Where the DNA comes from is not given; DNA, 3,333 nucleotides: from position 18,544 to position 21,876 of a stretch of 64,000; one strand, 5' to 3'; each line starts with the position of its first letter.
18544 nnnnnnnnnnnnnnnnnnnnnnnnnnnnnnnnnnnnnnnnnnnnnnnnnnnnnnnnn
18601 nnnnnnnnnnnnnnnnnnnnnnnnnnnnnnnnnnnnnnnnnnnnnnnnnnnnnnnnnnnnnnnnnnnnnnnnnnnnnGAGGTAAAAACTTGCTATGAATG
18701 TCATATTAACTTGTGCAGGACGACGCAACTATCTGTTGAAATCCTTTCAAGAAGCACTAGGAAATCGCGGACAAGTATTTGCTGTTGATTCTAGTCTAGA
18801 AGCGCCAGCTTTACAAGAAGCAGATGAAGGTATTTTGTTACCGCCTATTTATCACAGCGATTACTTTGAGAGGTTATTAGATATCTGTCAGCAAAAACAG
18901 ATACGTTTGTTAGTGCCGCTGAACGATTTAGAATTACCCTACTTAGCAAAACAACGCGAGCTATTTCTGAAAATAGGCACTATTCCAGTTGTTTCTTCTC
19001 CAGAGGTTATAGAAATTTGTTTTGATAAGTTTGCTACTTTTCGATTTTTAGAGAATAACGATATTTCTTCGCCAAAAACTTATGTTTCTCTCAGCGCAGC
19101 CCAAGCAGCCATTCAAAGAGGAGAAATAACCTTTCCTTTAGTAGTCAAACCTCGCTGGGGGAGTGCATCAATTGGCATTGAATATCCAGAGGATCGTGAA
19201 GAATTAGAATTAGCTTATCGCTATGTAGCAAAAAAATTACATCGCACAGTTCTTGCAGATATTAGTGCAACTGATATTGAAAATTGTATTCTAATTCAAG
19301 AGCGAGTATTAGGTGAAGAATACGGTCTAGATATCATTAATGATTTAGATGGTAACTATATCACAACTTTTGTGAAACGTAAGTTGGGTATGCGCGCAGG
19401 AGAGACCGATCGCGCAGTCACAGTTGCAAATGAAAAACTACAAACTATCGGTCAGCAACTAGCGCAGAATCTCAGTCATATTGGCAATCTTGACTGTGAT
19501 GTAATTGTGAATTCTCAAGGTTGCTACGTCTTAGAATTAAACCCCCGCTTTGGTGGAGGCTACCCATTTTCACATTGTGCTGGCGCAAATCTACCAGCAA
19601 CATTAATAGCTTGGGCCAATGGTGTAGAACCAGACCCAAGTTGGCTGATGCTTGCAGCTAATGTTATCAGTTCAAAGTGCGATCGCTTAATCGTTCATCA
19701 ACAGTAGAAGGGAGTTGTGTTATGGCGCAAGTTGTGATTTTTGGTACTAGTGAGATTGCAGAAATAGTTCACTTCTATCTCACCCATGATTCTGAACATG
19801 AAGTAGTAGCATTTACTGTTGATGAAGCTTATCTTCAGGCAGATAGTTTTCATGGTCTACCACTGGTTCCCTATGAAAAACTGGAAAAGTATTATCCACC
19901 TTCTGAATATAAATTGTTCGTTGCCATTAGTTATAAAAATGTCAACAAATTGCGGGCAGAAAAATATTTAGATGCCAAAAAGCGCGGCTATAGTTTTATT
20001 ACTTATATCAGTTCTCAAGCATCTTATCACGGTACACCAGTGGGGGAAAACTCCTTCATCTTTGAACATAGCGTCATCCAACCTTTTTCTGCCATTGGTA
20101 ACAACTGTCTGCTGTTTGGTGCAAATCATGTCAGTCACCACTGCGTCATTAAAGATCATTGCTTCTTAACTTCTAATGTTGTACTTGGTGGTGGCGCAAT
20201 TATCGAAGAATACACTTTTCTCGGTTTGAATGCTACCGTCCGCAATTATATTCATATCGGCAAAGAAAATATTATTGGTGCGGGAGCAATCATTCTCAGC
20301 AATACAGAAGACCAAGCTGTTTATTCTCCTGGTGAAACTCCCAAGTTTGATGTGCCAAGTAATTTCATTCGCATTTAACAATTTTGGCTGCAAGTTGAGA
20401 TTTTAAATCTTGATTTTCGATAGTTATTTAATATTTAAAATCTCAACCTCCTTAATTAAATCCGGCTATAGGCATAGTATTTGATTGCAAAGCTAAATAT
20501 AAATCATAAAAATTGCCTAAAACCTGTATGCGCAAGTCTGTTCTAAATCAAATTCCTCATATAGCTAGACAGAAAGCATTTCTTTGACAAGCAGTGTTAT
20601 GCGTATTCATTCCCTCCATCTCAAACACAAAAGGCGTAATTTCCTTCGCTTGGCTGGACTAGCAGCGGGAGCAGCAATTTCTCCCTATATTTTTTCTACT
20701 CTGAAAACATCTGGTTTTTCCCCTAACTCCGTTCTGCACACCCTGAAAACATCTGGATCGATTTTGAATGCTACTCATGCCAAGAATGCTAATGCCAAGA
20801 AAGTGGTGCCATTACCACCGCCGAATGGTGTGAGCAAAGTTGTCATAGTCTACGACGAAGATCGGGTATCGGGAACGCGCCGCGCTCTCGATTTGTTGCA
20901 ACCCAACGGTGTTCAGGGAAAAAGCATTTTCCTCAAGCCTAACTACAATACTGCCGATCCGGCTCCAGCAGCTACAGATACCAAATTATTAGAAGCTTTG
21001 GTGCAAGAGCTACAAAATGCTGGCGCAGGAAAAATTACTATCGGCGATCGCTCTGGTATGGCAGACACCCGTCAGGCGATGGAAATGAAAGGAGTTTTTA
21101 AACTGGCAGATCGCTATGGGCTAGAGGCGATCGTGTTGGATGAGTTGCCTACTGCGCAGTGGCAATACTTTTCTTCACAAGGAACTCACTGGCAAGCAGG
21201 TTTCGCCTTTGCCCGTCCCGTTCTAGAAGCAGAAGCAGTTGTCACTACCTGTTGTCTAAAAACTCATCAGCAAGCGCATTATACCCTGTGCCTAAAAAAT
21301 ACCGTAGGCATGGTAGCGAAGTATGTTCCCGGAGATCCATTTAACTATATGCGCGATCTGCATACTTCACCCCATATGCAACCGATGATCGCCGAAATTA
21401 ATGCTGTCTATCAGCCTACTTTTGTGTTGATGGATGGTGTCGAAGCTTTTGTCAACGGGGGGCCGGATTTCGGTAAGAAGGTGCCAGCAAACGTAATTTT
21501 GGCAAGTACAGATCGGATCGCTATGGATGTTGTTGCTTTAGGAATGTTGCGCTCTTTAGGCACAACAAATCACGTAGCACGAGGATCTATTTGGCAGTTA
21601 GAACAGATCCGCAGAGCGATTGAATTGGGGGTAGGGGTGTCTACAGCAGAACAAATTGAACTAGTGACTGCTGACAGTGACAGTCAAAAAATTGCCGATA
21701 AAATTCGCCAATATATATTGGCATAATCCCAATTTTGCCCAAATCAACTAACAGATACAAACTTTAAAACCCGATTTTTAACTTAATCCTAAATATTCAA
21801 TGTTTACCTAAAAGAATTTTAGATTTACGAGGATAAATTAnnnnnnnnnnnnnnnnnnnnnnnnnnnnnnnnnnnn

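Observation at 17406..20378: Decarboxylase / ATP-grasp / hexapeptide acyltransferase trio: predicted amine-amide decoration of a uronic acid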

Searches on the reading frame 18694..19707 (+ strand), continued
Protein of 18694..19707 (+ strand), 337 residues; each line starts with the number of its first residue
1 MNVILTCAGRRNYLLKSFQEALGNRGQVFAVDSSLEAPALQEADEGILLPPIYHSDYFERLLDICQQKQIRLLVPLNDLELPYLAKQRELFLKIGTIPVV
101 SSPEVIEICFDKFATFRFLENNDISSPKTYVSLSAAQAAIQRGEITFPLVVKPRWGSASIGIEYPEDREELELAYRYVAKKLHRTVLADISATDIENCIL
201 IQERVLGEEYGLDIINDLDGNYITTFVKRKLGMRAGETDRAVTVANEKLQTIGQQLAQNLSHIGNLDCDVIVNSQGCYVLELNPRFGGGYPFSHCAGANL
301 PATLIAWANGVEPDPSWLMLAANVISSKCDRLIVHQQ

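Call 53: search_protein_families(library=pfam, proteins=[L104:3202-4374:+, L090:5467-6636:+, L084:10387-11199:+, L084:11383-12759:+, L106:6924-7931:+, L106:9082-10917:+, L130:6160-6903:+, L130:6913-7911:+, L096:7190-7957:+, L163:4381-5139:+], max_evalue=0.001)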
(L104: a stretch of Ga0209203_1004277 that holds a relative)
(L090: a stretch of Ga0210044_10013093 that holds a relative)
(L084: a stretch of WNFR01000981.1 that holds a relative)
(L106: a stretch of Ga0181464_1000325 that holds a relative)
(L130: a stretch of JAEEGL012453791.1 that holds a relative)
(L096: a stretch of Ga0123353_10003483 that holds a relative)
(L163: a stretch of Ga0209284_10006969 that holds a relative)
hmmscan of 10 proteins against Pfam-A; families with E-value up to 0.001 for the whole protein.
L104:3202-4374:+ (390 aa): 4 families
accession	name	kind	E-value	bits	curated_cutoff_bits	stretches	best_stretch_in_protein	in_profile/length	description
PF00155.27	Aminotran_1_2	-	6.5e-59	200.4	19.7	1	28-380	2-361/361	Aminotransferase class I and II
PF01053.26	Cys_Met_Meta_PP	-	2.3e-06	26.8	27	1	100-202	79-174/381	Cys/Met metabolism PLP-dependent enzyme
PF01041.23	DegT_DnrJ_EryC1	-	3.4e-06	27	19.8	1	102-201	53-145/360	DegT/DnrJ/EryC1/StrS aminotransferase family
PF00266.25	Aminotran_5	-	5.2e-06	26.1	21.5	1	84-201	56-175/371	Aminotransferase class-V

L090:5467-6636:+ (389 aa): 4 families
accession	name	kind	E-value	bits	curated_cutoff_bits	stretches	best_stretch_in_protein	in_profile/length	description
PF00155.27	Aminotran_1_2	-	2.6e-59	201.7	19.7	1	29-378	3-360/361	Aminotransferase class I and II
PF00266.25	Aminotran_5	-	6.4e-07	29.1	21.5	1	79-200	52-175/371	Aminotransferase class-V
PF01053.26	Cys_Met_Meta_PP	-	0.00016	20.8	27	1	88-201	68-174/381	Cys/Met metabolism PLP-dependent enzyme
PF01041.23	DegT_DnrJ_EryC1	-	0.00031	20.5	19.8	1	96-200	48-145/360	DegT/DnrJ/EryC1/StrS aminotransferase family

L084:10387-11199:+ (270 aa): 5 families
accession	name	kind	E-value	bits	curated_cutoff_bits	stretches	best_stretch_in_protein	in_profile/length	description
PF13489.12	Methyltransf_23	-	1.4e-13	51.3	27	1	67-221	11-162/164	Methyltransferase domain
PF08242.18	Methyltransf_12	-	4e-11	43.9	30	1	85-166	2-89/98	Methyltransferase domain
PF08241.18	Methyltransf_11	-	2.7e-10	41.2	21.2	1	85-163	2-81/95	Methyltransferase domain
PF13649.12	Methyltransf_25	-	6.4e-09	36.8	27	1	83-157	1-79/97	Methyltransferase domain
PF13847.12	Methyltransf_31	-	4.1e-08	33.5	27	1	82-191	6-106/145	Methyltransferase domain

L084:11383-12759:+ (458 aa): 1 family
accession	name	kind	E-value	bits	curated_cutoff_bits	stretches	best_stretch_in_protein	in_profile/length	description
PF01943.22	Polysacc_synt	-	3.1e-18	66.6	28.2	1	16-284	3-273/274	Polysaccharide biosynthesis protein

L106:6924-7931:+ (335 aa): 1 family
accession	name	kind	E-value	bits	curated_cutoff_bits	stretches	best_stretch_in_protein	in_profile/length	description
PF14397.11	ATPgrasp_ST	-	1.5e-37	129.7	31.4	1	72-318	15-264/278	Sugar-transfer associated ATP-grasp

L106:9082-10917:+ (611 aa): 4 families
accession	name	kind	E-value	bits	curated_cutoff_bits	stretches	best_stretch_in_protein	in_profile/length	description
PF01380.27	SIS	-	6.5e-61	204.3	25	2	292-418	2-129/131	SIS domain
PF13522.11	GATase_6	-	5.8e-21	75.3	27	1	63-193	9-129/130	Glutamine amidotransferase domain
PF13537.11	GATase_7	-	5.8e-14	52.6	25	1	81-197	10-120/123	Glutamine amidotransferase domain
PF13230.11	GATase_4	-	5e-05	22.8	23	1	50-156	57-164/272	Glutamine amidotransferases class-II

L130:6160-6903:+ (247 aa): 6 families
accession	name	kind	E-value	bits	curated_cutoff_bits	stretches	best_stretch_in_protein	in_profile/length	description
PF13561.12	adh_short_C2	-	8.7e-49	166.7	27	1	18-247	1-236/236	Enoyl-(Acyl carrier protein) reductase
PF00106.31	adh_short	-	2.7e-45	154.7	26.6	1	12-191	1-186/195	short chain dehydrogenase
PF08659.16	KR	-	9e-11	42.4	22.6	1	13-166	2-161/180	KR domain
PF23441.1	SDR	-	2.5e-06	27.5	27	1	11-245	7-254/258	SDR-like rossmann domain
PF01370.27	Epimerase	-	3.1e-06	27.2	20.9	1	14-127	1-105/240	NAD dependent epimerase/dehydratase family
PF05368.20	NmrA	-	4e-05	23.8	27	1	12-79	3-69/298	NmrA-like family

L130:6913-7911:+ (332 aa): 5 families
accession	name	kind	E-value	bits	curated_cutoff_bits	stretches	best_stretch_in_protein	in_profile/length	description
PF08541.16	ACP_syn_III_C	-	4.1e-28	97.8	26.6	1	243-331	1-89/90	3-Oxoacyl-[acyl-carrier-protein (ACP)] synthase III C terminal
PF08545.16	ACP_syn_III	-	2e-21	76.1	24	1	107-184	1-80/80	3-Oxoacyl-[acyl-carrier-protein (ACP)] synthase III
PF00195.25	Chal_sti_synt_N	-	6.2e-10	39.3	27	1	16-169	68-223/225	Chalcone and stilbene synthases, N-terminal domain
PF08392.18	FAE1_CUT1_RppA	-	5e-06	26.5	27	1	40-170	73-206/290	FAE1/Type III polyketide synthase-like protein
PF00108.29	Thiolase_N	-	0.00028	20.8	26.4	0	46-201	18-173/260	Thiolase, N-terminal domain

L096:7190-7957:+ (255 aa): 3 families
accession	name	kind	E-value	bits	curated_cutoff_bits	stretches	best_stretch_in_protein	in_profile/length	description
PF00583.31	Acetyltransf_1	-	2.9e-12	47.3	20.7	1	139-230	25-116/116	Acetyltransferase (GNAT) family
PF13508.13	Acetyltransf_7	-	1.7e-07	31.9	27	1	147-213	3-67/84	Acetyltransferase (GNAT) domain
PF00550.31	PP-binding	-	7.3e-06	26.6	20.8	1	34-82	19-67/67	Phosphopantetheine attachment site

L163:4381-5139:+ (252 aa): 3 families
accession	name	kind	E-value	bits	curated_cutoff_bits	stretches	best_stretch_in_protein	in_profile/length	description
PF00583.31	Acetyltransf_1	-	3.8e-10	40.5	20.7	1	43-138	19-115/116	Acetyltransferase (GNAT) family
PF13508.13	Acetyltransf_7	-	4e-06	27.6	27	1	61-138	5-81/84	Acetyltransferase (GNAT) domain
PF13673.13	Acetyltransf_10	-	5.4e-06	26.8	23.6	1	53-141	26-109/128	Acetyltransferase (GNAT) domain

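Call 54: search_solved_structures(query=window:18694-19707:+, max_evalue=1e-10, show_alignments=1)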
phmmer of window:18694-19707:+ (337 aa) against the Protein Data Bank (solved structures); distinct sequences matched with E-value up to 1e-10: 1.
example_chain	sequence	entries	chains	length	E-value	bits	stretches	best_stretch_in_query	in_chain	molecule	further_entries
2pn1_A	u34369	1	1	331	2.7e-47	164.7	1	3-304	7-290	Carbamoylphosphate synthase large subunit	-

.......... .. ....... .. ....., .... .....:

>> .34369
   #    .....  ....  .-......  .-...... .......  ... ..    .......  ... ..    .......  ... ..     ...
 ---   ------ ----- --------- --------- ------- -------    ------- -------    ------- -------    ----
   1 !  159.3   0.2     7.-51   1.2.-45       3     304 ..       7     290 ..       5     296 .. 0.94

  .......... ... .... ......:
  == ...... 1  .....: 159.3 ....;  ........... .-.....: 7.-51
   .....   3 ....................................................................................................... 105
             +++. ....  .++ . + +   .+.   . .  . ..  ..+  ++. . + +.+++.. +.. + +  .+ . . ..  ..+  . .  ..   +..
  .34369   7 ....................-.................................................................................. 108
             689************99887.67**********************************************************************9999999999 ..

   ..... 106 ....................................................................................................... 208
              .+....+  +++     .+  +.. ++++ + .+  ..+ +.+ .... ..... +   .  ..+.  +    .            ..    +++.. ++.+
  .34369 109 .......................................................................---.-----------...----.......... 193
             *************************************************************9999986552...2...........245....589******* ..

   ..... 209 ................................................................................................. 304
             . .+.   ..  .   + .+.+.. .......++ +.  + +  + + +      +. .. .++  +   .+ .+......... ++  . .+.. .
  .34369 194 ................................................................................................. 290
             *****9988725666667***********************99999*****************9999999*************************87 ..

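Call 59: search_protein_families(library=ncbifam, proteins=[L131:2756-3991:+, L121:2272-3195:+, L084:9135-10394:+], max_evalue=1e-8)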
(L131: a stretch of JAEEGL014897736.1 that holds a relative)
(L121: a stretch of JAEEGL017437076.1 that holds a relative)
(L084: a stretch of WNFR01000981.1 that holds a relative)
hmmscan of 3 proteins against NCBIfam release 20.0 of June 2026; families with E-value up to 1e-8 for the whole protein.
L131:2756-3991:+ (411 aa): 5 families
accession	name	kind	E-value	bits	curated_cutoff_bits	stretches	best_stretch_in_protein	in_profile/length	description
TIGR01048.1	lysA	equivalog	8e-53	179.4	297.9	1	7-407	14-414/417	diaminopimelate decarboxylase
NF041039.1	FslC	exception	2.1e-37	129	500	1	7-401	17-417/418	rhizoferrin biosystnesis N-citrylornithine decarboxylase FslC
TIGR03099.1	dCO2ase_PEP1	hypoth_equivalog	1.3e-20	73.9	478.45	1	5-377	11-385/398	pyridoxal-dependent decarboxylase, exosortase A system-associated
NF052544.1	OrLyDeCDokD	equivalog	5.5e-20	71.4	700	1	9-144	33-171/461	ornithine/lysine decarboxylase DokD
NF006515.0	PRK08961.1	equivalog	1.2e-18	66.5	802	1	18-378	503-848/861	bifunctional aspartate kinase/diaminopimelate decarboxylase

L121:2272-3195:+ (307 aa): 8 families
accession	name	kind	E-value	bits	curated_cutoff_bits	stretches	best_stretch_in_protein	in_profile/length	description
NF052482.1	sulfolyase_CuyA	equivalog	1.6e-55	188.2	450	1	16-304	31-328/332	D-cysteate sulfo-lyase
TIGR01275.1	ACC_deam_rel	subfamily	2.6e-52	178.1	289.4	1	6-304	8-318/321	pyridoxal phosphate-dependent enzymes, D-cysteine desulfhydrase family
NF052537.1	CoM_syn_XcbE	exception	3.3e-46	157.9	450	1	16-301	31-321/322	coenzyme M biosynthesis enzyme XcbE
NF010646.0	PRK14045.1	equivalog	4.7e-41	141.1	550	1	6-303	22-321/329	1-aminocyclopropane-1-carboxylate deaminase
NF003032.0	PRK03910.1-5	equivalog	2.5e-38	132.1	469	1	17-305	35-328/330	D-cysteine desulfhydrase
TIGR01274.1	ACC_deam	equivalog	6.9e-38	130.6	392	1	17-300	32-327/337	1-aminocyclopropane-1-carboxylate deaminase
NF003030.0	PRK03910.1-3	equivalog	3.8e-36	124.9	429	1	18-304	39-332/338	D-cysteine desulfhydrase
NF003029.0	PRK03910.1-1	equivalog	5.3e-34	118.1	610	1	16-303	33-324/328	D-cysteine desulfhydrase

L084:9135-10394:+ (419 aa): 7 families
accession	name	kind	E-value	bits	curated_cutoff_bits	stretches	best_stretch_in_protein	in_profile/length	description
TIGR04018.1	Bthiol_YpdA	hypoth_equivalog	6.6e-14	51.4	339.9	0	82-206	66-186/316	YpdA family putative bacillithiol disulfide reductase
NF040505.1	ArsO_flavin_mono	equivalog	8.6e-14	51.7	425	1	7-198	2-186/346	ArsO family NAD(P)H-dependent flavin-containing monooxygenase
TIGR04046.1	MSMEG_0569_nitr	hypoth_equivalog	2.7e-12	46.4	498.35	1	7-222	2-212/400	MSMEG_0569 family flavin-dependent oxidoreductase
NF042949.2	3PPDioc_HcaD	equivalog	3.4e-11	42.5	450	0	90-207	60-177/386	3-phenylpropionate/cinnamic acid dioxygenase ferredoxin--NAD(+) reductase subunit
TIGR01292.1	TRX_reduct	equivalog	6.9e-11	41.5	343.45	0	106-204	76-173/300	thioredoxin-disulfide reductase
NF041682.1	ant_diox_AndAa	equivalog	9e-11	41.1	650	0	87-205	60-178/406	anthranilate 1,2-dioxygenase system ferredoxin--NAD(+) reductase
NF005313.0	PRK06847.1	subfamily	7.7e-10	38.3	372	0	173-205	5-37/375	hypothetical protein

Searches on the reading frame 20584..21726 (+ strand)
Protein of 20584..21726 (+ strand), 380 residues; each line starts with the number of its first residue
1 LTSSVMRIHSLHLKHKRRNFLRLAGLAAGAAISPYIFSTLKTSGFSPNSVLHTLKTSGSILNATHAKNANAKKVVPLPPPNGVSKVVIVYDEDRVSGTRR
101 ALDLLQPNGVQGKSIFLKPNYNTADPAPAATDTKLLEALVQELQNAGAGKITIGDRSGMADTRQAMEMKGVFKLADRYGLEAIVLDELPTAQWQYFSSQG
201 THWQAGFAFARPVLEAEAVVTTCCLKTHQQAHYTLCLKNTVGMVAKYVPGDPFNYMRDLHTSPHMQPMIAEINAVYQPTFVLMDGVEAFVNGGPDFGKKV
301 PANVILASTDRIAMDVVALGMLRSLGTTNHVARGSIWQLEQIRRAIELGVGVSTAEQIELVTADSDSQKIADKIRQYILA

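Call 5: search_protein_families(library=pfam, proteins=[window:20584-21726:+], max_evalue=0.01)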
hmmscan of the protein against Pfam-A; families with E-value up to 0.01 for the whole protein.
window:20584-21726:+ (380 aa): 1 family
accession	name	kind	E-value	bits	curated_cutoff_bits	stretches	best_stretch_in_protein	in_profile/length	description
PF04015.17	DUF362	-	1.6e-41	143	24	1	115-319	1-199/200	Domain of unknown function (DUF362)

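Call 6: search_protein_families(library=ncbifam, proteins=[window:20584-21726:+], max_evalue=0.01)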
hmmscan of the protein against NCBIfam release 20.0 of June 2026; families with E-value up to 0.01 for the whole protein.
window:20584-21726:+ (380 aa): 1 family
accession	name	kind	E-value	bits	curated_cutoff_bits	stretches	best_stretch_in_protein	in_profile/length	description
NF052623.1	Npun_F2552_fam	equivalog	4.6e-12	46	500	1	111-323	36-240/314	Npun_F2552 family protein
